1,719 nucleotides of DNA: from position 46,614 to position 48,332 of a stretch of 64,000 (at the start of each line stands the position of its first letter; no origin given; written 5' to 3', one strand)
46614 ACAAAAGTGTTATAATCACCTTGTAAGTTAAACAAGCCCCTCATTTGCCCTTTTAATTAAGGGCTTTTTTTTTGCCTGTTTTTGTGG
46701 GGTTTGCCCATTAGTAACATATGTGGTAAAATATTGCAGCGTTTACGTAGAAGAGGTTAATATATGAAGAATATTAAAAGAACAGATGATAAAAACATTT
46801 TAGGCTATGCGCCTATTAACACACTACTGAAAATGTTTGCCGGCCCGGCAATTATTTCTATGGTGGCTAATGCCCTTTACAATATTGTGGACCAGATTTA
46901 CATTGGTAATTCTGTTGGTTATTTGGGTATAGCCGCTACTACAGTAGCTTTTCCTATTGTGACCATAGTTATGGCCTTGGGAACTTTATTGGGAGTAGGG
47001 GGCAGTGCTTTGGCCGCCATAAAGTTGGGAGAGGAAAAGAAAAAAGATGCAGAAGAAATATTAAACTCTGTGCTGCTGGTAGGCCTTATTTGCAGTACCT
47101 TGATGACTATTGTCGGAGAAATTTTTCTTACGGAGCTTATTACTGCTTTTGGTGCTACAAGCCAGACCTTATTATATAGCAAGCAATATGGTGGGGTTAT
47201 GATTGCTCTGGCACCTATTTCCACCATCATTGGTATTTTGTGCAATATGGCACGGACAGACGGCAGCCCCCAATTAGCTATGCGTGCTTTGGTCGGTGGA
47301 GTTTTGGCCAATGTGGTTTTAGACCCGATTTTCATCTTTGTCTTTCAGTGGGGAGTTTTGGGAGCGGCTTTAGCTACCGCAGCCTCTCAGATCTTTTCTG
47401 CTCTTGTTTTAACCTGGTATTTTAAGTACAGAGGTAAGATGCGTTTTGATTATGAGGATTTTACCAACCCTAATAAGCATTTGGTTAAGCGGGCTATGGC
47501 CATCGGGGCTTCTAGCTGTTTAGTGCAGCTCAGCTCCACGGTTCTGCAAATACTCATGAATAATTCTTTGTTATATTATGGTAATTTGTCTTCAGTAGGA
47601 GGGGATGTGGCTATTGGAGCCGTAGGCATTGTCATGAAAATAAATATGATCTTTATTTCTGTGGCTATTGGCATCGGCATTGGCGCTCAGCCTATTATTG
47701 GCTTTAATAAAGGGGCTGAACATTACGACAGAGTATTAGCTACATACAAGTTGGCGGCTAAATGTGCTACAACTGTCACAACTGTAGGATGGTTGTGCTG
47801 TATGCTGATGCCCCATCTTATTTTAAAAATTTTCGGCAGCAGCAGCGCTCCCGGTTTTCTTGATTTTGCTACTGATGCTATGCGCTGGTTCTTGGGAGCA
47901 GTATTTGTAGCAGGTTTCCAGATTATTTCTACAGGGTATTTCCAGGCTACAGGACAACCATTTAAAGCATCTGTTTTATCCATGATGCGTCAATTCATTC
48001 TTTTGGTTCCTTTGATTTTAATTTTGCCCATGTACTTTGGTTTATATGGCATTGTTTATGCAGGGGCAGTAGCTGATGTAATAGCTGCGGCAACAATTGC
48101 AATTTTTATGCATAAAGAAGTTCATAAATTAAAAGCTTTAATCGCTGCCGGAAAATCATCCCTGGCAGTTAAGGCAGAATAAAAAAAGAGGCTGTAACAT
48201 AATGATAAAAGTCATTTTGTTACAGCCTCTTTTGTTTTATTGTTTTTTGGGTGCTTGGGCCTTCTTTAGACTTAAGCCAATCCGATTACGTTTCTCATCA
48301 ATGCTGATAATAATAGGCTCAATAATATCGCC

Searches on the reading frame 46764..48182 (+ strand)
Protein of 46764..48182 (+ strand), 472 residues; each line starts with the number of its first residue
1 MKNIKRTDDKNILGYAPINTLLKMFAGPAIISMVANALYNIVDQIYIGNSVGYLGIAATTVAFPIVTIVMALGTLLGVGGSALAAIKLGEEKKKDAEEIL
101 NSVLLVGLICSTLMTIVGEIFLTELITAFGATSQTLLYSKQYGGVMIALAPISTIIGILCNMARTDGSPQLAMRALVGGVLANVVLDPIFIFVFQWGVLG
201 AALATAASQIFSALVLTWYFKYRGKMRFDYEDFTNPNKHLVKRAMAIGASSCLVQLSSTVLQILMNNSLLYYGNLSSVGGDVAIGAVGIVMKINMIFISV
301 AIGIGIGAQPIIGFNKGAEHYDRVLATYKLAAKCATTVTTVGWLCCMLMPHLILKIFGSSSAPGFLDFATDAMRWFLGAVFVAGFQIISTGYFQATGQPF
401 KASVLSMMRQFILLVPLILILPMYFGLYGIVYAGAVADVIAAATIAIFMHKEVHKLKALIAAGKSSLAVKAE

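Call 9: find_encoding_contigs(protein=window:46764-48182:+, flank=8000, max_places=10)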
Protein window:46764-48182:+ (472 aa): 19 contigs read that carry it; 10 places shown.
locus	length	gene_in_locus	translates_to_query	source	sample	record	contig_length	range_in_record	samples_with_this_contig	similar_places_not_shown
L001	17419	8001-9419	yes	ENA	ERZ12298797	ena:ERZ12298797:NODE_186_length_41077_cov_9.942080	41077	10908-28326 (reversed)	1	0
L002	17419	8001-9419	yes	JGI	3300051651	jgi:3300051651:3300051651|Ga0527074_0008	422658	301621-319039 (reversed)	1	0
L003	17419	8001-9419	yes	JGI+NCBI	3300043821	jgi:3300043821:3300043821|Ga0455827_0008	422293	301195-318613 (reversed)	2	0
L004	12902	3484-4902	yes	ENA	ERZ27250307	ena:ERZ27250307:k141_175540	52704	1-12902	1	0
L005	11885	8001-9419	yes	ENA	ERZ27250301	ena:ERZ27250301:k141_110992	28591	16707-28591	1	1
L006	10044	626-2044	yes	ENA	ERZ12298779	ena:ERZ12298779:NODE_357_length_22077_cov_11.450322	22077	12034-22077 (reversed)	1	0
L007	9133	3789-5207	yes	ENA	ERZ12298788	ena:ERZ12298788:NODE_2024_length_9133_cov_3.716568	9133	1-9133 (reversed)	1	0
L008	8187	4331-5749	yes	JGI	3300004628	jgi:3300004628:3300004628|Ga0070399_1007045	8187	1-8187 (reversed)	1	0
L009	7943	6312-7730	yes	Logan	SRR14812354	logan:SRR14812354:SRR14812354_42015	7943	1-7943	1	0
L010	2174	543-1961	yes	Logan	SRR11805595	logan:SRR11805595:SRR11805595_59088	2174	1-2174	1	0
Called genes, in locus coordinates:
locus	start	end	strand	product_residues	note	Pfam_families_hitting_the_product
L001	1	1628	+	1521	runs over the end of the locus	PF00310:GATase_2, PF04898:Glu_syn_central, PF01645:Glu_synthase, PF01493:GXGXG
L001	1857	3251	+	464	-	PF03816:LytR_cpsA_psr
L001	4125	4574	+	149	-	-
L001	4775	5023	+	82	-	-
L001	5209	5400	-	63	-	-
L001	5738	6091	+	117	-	PF12728:HTH_17 (weak)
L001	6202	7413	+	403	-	PF13102:Phage_int_SAM_5 (weak), PF00589:Phage_integrase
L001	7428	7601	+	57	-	-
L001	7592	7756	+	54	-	-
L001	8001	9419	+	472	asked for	PF01554:MatE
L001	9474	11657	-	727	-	PF09371:Tex_N, PF22706:Tex_central_region, PF16921:Tex_YqgF, PF14635:HHH_7, PF23459:S1_RRP5 (faint), PF12836:HHH_3, PF17674:HHH_9, PF00575:S1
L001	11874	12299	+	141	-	PF01475:FUR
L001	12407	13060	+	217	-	PF01791:DeoC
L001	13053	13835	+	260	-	PF00753:Lactamase_B, PF23023:Anti-Pycsar_Apyc1, PF12706:Lactamase_B_2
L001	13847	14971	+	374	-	PF00089:Trypsin, PF13365:Trypsin_2, PF00595:PDZ, PF13180:PDZ_2, PF17820:PDZ_6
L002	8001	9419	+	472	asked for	PF01554:MatE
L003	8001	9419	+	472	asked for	PF01554:MatE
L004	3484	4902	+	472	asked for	PF01554:MatE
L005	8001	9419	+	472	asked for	PF01554:MatE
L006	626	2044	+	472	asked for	PF01554:MatE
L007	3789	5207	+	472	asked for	PF01554:MatE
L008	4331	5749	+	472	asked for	PF01554:MatE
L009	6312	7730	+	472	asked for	PF01554:MatE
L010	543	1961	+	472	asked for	PF01554:MatE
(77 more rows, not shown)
